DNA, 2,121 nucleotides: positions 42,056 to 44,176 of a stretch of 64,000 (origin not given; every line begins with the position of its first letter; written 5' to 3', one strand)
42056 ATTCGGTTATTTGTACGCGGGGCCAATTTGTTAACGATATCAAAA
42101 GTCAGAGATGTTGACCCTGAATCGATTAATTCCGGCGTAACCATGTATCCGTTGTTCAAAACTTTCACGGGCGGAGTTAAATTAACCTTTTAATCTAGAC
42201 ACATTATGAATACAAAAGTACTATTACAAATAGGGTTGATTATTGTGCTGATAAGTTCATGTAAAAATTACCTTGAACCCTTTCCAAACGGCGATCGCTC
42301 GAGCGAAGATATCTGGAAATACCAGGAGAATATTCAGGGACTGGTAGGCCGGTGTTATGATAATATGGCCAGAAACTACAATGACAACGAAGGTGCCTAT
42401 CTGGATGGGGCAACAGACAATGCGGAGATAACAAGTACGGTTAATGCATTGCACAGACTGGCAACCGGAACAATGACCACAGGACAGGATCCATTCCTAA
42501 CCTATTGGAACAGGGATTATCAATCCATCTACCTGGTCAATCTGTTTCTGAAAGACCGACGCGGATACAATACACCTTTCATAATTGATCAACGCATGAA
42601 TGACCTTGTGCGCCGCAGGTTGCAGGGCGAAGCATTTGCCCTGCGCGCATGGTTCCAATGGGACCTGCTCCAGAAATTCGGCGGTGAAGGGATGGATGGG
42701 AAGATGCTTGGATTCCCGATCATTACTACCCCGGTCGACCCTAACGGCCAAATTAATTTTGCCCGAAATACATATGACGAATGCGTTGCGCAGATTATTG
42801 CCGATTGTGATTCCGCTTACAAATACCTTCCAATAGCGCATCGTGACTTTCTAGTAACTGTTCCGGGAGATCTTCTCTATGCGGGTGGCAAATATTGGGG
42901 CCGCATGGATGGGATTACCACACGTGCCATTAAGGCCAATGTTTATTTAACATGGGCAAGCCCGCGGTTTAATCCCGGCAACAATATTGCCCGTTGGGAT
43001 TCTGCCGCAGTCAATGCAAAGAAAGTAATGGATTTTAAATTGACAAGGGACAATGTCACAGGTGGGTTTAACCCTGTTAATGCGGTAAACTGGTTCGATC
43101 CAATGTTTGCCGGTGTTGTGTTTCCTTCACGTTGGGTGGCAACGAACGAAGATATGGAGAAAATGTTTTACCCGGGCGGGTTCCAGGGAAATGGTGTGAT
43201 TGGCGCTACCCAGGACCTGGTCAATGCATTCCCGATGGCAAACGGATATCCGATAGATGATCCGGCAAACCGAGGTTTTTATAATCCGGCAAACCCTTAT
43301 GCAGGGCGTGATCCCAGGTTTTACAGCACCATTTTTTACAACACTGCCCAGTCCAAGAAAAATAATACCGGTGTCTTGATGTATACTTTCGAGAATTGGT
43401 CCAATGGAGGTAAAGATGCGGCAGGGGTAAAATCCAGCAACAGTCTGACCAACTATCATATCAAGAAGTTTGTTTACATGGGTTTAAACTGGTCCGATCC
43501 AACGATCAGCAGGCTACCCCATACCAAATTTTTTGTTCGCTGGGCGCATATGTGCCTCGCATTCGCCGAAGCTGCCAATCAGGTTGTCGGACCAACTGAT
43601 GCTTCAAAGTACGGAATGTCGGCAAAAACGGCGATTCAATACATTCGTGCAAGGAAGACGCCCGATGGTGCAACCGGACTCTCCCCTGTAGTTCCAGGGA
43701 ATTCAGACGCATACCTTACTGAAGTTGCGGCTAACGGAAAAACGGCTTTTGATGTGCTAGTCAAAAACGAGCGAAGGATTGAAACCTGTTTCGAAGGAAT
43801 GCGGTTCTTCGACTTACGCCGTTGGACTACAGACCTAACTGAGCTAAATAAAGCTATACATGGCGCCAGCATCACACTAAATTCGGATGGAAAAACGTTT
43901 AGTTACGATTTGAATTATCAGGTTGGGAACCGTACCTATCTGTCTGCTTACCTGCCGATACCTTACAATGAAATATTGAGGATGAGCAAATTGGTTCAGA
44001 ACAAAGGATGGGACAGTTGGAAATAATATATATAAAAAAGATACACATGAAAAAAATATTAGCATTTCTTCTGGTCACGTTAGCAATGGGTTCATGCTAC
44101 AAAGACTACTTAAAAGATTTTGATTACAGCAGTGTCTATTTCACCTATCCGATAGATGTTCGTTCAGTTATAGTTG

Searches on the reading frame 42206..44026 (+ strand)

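Call 5: search_protein_families(library=pfam, proteins=[window:42206-44026:+], max_evalue=0.001)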
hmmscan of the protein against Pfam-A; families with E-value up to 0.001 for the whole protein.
window:42206-44026:+ (606 aa): 2 families
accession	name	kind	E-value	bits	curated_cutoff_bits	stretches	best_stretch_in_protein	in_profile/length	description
PF07980.17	SusD_RagB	-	5.5e-42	144.8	23.1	1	321-602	32-297/297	SusD family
PF14322.12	SusD-like_3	-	4.9e-17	63.2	27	1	22-212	2-169/191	Starch-binding associating with outer membrane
